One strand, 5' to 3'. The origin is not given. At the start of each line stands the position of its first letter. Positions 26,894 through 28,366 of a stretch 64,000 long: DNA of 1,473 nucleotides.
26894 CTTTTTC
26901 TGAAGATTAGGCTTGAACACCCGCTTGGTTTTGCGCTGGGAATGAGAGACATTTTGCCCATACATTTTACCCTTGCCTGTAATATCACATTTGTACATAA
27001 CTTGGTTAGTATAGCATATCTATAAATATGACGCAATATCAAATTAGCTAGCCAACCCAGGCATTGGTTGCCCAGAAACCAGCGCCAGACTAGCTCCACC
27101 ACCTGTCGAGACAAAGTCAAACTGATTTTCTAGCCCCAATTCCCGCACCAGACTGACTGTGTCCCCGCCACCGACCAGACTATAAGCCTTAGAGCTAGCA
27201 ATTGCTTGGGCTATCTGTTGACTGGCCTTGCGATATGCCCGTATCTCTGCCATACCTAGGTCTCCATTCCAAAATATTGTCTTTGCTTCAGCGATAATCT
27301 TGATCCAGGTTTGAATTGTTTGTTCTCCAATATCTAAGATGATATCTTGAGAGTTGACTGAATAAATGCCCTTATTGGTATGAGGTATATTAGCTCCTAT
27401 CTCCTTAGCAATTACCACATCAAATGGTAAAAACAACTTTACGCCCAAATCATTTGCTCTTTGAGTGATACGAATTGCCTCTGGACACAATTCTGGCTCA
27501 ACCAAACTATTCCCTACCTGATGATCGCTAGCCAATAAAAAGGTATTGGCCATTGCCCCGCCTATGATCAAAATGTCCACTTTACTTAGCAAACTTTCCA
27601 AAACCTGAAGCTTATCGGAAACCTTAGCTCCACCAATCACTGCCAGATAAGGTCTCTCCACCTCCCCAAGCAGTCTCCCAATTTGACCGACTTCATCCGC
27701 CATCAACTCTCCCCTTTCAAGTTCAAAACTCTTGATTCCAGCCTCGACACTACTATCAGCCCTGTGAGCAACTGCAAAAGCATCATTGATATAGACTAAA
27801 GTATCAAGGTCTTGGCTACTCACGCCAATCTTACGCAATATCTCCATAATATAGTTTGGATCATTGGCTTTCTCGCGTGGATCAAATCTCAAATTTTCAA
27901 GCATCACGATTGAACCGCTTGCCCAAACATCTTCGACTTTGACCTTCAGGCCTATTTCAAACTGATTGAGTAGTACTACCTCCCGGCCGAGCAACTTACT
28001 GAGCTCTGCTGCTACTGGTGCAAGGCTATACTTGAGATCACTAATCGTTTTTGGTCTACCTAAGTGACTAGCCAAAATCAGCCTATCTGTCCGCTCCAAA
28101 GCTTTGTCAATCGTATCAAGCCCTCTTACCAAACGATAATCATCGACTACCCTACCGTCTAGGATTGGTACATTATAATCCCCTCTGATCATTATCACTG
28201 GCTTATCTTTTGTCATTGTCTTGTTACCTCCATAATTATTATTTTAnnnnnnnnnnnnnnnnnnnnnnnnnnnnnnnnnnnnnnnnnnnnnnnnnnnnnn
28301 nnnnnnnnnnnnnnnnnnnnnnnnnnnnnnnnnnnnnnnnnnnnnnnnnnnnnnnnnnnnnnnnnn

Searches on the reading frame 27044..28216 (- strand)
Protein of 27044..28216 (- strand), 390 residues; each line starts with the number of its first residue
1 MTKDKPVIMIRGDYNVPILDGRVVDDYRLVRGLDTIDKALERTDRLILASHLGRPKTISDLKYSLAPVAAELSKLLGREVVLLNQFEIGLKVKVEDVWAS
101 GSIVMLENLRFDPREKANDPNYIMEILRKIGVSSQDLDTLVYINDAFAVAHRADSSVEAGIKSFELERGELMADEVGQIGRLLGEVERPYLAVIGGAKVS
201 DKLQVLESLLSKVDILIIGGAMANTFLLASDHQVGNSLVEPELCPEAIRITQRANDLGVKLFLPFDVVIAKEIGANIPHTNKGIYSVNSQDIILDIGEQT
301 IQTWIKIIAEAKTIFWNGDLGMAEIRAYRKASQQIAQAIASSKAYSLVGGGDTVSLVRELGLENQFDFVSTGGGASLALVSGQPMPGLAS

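Call 22: search_protein_families(library=pfam, proteins=[window:27044-28216:-], max_evalue=0.001)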
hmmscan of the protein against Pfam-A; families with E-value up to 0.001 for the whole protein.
window:27044-28216:- (390 aa): 1 family
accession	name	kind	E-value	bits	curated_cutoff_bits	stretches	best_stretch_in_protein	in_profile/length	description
PF00162.24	PGK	-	7e-111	371.3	27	1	7-383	10-379/379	Phosphoglycerate kinase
